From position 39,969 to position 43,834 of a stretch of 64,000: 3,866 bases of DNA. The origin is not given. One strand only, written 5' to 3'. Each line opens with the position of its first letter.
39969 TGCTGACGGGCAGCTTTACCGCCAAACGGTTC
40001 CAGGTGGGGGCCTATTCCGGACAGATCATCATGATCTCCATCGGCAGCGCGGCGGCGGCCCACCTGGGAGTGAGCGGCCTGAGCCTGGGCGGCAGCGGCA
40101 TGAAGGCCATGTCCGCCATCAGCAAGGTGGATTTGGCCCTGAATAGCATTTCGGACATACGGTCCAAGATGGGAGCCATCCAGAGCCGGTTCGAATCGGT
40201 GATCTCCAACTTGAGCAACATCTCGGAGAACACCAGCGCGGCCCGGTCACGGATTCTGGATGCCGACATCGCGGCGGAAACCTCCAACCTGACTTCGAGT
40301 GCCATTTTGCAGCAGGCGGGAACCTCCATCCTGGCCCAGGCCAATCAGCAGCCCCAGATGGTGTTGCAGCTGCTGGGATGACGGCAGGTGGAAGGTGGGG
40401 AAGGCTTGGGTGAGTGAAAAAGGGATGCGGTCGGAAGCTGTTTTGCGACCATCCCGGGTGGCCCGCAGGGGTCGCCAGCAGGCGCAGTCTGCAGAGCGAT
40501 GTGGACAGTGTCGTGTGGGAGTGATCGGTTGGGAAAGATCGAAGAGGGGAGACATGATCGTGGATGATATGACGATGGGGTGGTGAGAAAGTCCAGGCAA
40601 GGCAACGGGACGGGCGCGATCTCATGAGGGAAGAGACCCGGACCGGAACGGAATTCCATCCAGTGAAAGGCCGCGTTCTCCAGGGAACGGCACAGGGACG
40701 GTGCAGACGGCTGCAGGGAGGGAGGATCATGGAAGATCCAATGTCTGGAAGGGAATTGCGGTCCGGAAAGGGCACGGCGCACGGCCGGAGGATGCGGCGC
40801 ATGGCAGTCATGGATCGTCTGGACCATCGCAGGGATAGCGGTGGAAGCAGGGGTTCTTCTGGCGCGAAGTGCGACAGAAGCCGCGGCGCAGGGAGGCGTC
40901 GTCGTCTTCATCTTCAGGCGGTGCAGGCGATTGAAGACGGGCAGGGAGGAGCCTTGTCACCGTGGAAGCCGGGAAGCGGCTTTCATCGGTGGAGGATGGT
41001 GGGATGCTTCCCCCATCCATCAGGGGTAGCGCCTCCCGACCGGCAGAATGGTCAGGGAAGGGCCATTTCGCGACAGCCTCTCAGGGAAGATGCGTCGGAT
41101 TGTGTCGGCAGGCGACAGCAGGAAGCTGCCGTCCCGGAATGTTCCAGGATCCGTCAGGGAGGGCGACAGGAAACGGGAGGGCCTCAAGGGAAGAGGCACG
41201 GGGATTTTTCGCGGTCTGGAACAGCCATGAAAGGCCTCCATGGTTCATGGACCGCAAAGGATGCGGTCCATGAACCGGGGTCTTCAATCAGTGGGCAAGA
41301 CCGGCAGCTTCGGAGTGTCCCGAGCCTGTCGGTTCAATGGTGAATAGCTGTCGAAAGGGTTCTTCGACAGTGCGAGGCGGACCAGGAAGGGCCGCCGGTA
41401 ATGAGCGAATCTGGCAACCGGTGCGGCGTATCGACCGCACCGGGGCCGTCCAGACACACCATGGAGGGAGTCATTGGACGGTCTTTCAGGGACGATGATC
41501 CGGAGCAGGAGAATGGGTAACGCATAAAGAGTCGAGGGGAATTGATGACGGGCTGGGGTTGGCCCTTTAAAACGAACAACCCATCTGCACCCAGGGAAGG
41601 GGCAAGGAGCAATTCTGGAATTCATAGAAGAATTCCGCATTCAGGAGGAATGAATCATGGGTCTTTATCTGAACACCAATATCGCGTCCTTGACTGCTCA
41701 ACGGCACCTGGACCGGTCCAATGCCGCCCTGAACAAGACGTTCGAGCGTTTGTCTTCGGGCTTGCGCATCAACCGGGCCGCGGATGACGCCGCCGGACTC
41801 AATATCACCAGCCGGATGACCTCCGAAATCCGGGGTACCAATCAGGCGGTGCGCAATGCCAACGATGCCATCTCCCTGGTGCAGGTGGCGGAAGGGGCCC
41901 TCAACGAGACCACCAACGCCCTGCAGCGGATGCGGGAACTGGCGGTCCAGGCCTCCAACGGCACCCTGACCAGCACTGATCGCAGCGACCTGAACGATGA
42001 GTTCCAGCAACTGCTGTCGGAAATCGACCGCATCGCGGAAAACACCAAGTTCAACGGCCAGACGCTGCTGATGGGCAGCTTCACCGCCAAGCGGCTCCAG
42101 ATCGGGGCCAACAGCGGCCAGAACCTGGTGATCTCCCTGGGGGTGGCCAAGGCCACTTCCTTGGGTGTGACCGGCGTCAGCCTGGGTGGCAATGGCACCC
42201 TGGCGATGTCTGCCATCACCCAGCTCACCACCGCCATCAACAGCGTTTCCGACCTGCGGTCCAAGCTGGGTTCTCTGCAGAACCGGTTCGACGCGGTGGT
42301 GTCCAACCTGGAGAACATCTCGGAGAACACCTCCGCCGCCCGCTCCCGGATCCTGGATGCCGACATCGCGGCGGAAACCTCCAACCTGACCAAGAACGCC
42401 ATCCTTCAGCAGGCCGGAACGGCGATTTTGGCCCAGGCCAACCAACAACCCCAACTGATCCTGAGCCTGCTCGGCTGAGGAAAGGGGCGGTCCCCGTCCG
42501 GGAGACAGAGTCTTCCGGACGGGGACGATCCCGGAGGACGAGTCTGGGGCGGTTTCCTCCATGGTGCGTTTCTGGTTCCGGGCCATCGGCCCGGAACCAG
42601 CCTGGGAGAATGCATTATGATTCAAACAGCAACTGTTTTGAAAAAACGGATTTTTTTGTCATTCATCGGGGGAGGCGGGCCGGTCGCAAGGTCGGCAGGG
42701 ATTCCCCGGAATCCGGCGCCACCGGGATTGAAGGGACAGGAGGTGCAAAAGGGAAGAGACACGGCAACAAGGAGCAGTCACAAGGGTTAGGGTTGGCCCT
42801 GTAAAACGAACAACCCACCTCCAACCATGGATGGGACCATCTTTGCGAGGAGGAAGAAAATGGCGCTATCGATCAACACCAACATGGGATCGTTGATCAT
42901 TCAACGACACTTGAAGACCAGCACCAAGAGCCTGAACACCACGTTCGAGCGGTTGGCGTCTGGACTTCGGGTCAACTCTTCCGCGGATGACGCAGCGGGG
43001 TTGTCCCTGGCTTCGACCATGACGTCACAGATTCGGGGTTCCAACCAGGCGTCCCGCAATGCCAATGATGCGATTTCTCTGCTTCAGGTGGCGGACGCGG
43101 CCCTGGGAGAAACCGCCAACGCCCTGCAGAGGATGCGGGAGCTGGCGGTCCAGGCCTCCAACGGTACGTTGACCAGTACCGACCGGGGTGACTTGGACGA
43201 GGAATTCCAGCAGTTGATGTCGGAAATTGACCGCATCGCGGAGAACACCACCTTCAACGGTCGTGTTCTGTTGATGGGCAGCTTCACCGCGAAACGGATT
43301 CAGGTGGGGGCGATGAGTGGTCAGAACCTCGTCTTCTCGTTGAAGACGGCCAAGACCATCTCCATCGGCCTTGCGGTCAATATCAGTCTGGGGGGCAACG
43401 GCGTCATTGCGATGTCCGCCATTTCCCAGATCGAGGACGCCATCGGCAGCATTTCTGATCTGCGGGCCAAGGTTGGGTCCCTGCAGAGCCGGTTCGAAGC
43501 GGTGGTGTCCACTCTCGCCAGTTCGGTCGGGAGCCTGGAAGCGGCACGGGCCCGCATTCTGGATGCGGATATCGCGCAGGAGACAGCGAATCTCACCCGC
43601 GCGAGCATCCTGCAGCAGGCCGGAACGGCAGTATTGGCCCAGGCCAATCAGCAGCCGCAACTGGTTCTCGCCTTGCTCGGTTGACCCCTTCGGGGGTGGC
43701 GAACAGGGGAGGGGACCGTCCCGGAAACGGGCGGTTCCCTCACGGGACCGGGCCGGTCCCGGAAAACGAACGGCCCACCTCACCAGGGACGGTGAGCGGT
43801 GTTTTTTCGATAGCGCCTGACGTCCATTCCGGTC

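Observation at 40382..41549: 1.2-kb non-coding, purine-skewed, GGA-dense spacer between flagellins 2 and 3: candidate CsrA-sponge (CsrB/Rsm-like) RNA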

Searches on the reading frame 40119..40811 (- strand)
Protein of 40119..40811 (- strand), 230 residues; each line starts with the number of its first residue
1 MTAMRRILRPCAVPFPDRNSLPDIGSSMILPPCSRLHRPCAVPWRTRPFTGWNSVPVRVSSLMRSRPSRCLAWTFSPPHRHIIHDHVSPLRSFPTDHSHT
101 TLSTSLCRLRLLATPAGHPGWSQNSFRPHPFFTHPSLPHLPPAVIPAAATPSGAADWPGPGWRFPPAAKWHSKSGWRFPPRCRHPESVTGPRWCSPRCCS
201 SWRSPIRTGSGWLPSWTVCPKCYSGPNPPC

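Call 10: search_protein_families(library=pfam, proteins=[window:40119-40811:-])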
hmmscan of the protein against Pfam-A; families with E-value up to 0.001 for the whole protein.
window:40119-40811:- (230 aa): 0 families

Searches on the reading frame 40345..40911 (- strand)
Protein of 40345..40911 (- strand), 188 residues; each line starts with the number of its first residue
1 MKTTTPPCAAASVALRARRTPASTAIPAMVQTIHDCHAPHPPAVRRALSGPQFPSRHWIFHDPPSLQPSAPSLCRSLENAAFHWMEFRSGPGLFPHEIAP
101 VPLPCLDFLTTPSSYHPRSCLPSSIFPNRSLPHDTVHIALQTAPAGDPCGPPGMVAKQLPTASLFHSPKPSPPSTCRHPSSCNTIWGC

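Call 76: find_homologous_proteins(query=window:40345-40911:-, max_evalue=0.001)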
Query window:40345-40911:-: 127 candidates shared short words with the query, none scored E <= 0.001.
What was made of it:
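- Checked: The minus-strand ORF has no hit (call 76).
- Tried and rejected: The word-indexed search of the minus ORF gave nothing (call 76).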

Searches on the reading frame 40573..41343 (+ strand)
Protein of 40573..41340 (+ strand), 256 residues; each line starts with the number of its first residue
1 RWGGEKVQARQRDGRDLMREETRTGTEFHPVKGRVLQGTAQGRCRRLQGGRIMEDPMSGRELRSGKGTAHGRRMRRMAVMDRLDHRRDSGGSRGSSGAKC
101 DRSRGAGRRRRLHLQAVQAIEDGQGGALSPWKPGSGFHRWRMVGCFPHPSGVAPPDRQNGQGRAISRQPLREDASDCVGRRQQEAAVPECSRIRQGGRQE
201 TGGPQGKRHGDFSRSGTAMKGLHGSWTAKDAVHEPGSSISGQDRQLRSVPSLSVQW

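Call 10: search_protein_families(library=pfam, proteins=[window:40624-41343:+])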
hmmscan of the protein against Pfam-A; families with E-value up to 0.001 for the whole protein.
window:40624-41343:+ (239 aa): 0 families

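Call 52: search_protein_families(library=pfam, proteins=[window:40573-41340:+], max_evalue=1)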
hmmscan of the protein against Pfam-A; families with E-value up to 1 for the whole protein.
window:40573-41340:+ (256 aa): 0 families

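Call 81: search_protein_representatives(protein=window:40573-41340:+)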
Query: 256 residues. Proteins with E-value up to 0.001 (for the whole library): 1; up to 1e-10: 1; up to 1e-30: 1. The best 1 are listed.
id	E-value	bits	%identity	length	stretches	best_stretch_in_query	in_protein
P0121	2.5e-129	447.0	100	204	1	53-256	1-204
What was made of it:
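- On Protein-coding gene or flagellin pseudogene: Only a self-hit appears among 1.84 billion representatives (call 81).
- Checked: The only protein hit among 1.84 billion representatives is the same ORF from the same contig (call 81).
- A gene caller predicted a 204-aa protein here (P0121, call 81). There is no homologue other than itself in 1.84 billion representatives (call 81).
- Tried and rejected: The full HMMER search of 1.84 billion representatives gave only a self-hit (call 81).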

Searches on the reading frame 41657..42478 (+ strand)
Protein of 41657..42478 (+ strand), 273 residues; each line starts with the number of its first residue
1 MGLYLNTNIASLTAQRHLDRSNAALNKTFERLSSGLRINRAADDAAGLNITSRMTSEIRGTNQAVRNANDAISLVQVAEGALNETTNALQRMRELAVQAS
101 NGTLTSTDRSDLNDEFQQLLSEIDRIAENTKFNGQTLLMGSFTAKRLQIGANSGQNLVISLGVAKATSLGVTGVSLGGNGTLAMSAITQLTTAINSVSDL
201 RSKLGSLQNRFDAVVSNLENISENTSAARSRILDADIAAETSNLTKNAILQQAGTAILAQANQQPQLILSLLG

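Call 9: search_protein_families(library=pfam, proteins=[window:41657-42478:+])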
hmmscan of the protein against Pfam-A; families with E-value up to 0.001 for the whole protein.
window:41657-42478:+ (273 aa): 2 families
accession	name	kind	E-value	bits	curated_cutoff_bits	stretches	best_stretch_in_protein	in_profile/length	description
PF00669.25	Flagellin_N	-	4.5e-49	166.5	26.6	1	6-143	2-139/139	Bacterial flagellin N-terminal helical region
PF00700.27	Flagellin_C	-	4.8e-25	88.1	23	1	188-272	2-86/86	Bacterial flagellin C-terminal helical region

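Call 12: find_encoding_contigs(protein=window:41657-42478:+, flank=3000, max_places=6)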
Protein window:41657-42478:+ (273 aa): no gene with exactly this product is on record in the collection.
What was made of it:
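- Tried and rejected: Not on record (call 12).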

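Call 35: find_related_loci(query=A2, collection=genome_contigs, flank=10000)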
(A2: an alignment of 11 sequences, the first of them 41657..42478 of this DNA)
Query A2 (273 aa) in genome_contigs; peptide patterns used: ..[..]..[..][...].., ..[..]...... (x = any residue, [..] = any of these).
599 stretches matched a pattern (row limit reached: there are more); 599 encode a relative of the query (tblastn E <= 1e-3); the best 80 are kept; 80 distinct loci.
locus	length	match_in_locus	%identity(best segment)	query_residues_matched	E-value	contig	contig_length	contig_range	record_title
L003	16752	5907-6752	63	1-273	2e-109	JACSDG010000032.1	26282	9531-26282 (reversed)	MAG: Magnetococcales bacterium isolate C5_bin.1 scaffold_48, whole genome shotgun sequence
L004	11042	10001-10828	63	1-273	7e-101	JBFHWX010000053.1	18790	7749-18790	MAG: Desulfobulbales bacterium isolate Mix_sand09.2021.07.Z.39 k141_828378_length_18790_cov_11.1808, whole genome shotgu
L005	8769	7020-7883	59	1-273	2e-97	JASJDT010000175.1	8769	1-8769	MAG: Desulfocapsaceae bacterium isolate MO_192.B14 MO_192.c_3550, whole genome shotgun sequence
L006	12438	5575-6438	56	1-272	4e-97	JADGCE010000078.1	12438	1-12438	MAG: Magnetococcales bacterium isolate nWRX1bin1 nWRX1_bin1_NODE_980_length_12438_cov_105.344020, whole genome shotgun s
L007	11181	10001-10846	62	1-272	5e-97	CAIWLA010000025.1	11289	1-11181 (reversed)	MAG: uncultured Magnetococcales bacterium isolate Umea_bin-01869 genome assembly, contig: bin-01869:025/729, whole genom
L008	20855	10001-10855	60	1-273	1e-96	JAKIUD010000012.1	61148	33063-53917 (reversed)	MAG: Desulfuromusa sp. isolate D100SM.bin.1 NODE_215_length_61148_cov_5.178053, whole genome shotgun sequence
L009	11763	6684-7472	61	1-262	5e-95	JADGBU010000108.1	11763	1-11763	MAG: Magnetococcales bacterium isolate nW5bin3 nW5_bin3_NODE_441_length_11763_cov_7.306970, whole genome shotgun sequenc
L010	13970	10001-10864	56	1-262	1e-93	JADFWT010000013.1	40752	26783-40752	MAG: Magnetococcales bacterium isolate nCLbin10 nCL_bin10_NODE_13_length_40752_cov_3.976669, whole genome shotgun sequen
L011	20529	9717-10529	58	1-262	2e-93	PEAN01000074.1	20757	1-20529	MAG: Magnetococcales bacterium DCbin4 scaffold279, whole genome shotgun sequence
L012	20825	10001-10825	55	1-273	5e-82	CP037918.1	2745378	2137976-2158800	Chromatiaceae bacterium isolate CTD079 chromosome, complete genome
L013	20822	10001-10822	53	1-272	2e-81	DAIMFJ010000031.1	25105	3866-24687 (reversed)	MAG TPA_asm: Planctomycetota bacterium isolate CTOTU46476 NODE_197_length_25105_cov_4.691657, whole genome shotgun seque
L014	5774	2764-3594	53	3-273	9e-81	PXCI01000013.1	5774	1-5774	MAG: Clostridia bacterium isolate T3Sed10_282 T3-Sed10-C38856, whole genome shotgun sequence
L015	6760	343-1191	52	1-272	8e-81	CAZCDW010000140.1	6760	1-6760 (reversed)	MAG TPA_asm: uncultured Bifidobacterium sp. isolate SRP278252_co1_476 genome assembly, contig: NODE_21624_length_6760_co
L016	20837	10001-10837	53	1-272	2e-80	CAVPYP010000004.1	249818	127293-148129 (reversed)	MAG: uncultured delta proteobacterium isolate MFD09964.bin.2.216 genome assembly, contig: contig_13781, whole genome sho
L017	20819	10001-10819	54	1-272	7e-80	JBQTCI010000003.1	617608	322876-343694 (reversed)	Rheinheimera sp. NSM NODE_3_length_617608_cov_12.007891, whole genome shotgun sequence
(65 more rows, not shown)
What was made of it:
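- Tried and rejected: The flagellin-profile scan gave Magnetococcales loci at 63% identity or less (call 35).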

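Call 52: search_protein_families(library=pfam, proteins=[L010:8332-10014:+], max_evalue=1)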
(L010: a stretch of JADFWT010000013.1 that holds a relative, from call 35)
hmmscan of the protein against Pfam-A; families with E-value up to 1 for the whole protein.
L010:8332-10014:+ (561 aa): 0 families

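Call 59: find_related_loci(query=window:41657-42478:+, collection=metagenome_contigs, flank=6000)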
Query window:41657-42478:+ (273 aa) in metagenome_contigs; peptide patterns used: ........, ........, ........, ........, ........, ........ (x = any residue, [..] = any of these).
600 stretches matched a pattern (row limit reached: there are more); 561 encode a relative of the query (tblastn E <= 1e-3); the best 80 are kept; 79 distinct loci.
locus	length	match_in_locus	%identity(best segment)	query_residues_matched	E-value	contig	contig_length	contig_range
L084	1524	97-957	60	1-273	1e-115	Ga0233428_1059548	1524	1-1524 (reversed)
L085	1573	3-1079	60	1-272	7e-98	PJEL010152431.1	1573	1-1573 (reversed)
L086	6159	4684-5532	55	1-273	5e-86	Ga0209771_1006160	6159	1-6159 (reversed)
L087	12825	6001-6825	55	1-265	3e-86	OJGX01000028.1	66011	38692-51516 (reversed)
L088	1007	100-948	55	1-273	1e-93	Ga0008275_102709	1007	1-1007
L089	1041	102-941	55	1-272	4e-93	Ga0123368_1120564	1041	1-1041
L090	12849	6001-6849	55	1-273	2e-85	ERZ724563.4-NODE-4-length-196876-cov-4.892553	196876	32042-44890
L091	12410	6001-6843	54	1-273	4e-85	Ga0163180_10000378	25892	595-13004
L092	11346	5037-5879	55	1-273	3e-85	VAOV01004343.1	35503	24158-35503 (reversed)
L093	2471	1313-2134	54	1-273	2e-87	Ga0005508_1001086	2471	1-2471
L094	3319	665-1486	53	1-273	5e-85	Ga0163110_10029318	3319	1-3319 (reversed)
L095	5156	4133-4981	53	1-273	3e-84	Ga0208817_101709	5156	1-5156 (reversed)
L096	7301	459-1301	54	1-273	2e-84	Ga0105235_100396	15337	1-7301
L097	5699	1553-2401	54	1-273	2e-84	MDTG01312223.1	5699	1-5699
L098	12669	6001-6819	54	1-272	4e-84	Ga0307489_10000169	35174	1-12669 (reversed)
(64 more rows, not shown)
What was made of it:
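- Tried and rejected: The metagenome scan gave 60% or less (call 59).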

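Call 86: find_homologous_proteins(query=L010:8332-10014:+, max_evalue=0.001)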
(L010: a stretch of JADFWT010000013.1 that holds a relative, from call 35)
Query L010:8332-10014:+ (561 aa): 1 proteins with E <= 0.001 among 8000 candidates.
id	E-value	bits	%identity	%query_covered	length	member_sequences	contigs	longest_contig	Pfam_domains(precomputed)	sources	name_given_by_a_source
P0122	0.0e+0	1320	100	100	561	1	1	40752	-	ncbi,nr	ncbi:MAG: hypothetical protein HQL53_02920 [Magnetococcales bacterium]|nr:hypothetical protein [Magn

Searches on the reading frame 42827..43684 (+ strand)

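Call 9: search_protein_families(library=pfam, proteins=[window:42827-43684:+])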
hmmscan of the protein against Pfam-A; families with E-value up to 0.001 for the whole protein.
window:42827-43684:+ (285 aa): 2 families
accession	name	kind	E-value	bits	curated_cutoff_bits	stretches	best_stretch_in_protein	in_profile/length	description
PF00669.25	Flagellin_N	-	2.6e-42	144.6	26.6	1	16-154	1-139/139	Bacterial flagellin N-terminal helical region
PF00700.27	Flagellin_C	-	4.2e-21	75.5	23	1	200-284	2-86/86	Bacterial flagellin C-terminal helical region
